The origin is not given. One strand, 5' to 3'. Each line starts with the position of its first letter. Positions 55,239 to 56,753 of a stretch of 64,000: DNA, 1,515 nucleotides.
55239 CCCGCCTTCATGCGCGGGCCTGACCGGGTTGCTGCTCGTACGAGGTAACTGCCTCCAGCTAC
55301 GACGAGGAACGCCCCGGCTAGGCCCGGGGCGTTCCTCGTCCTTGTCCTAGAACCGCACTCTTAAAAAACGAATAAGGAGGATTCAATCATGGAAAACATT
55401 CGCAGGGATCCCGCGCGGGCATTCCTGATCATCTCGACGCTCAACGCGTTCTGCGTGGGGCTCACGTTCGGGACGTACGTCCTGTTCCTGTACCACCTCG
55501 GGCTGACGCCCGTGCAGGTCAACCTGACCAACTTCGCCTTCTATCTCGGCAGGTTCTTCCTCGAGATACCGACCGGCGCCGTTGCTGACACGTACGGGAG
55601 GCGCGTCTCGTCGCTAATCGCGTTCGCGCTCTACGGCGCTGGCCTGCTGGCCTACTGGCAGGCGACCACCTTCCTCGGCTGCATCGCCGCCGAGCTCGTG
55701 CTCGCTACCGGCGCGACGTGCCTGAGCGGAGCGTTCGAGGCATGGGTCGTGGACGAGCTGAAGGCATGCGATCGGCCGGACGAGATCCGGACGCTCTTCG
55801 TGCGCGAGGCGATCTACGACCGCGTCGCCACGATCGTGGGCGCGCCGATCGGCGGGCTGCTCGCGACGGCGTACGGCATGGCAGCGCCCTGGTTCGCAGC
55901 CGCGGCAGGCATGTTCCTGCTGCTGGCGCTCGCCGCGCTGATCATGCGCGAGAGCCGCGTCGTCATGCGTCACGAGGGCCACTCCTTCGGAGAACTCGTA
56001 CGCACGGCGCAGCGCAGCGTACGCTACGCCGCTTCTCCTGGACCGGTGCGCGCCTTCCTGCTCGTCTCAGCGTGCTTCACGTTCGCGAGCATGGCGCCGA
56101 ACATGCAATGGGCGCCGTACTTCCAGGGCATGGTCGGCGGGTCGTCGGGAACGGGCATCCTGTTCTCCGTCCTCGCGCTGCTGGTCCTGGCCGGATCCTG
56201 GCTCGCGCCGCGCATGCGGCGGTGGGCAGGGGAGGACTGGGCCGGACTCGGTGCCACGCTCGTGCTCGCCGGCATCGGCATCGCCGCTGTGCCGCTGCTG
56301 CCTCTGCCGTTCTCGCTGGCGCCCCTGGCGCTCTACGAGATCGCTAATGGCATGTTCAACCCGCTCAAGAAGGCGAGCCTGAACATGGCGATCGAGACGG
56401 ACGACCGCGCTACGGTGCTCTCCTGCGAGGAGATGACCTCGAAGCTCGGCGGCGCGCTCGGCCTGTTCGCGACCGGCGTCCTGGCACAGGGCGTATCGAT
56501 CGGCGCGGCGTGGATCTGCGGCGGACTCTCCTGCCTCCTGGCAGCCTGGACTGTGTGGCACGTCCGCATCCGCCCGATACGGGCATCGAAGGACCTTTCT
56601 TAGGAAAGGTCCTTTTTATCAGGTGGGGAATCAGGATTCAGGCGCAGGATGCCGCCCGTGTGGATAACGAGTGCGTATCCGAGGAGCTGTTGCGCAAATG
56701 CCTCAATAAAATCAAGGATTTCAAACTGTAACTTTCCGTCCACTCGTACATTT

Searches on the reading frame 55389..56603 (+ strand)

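Call 67: search_protein_families(library=pfam, proteins=[window:55389-56603:+], max_evalue=0.001)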
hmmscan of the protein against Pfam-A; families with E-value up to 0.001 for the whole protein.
window:55389-56603:+ (404 aa): 1 family
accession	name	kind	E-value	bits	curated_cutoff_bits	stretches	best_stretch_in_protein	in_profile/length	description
PF07690.21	MFS_1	-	1e-18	67.8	33.4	2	13-325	2-313/347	Major Facilitator Superfamily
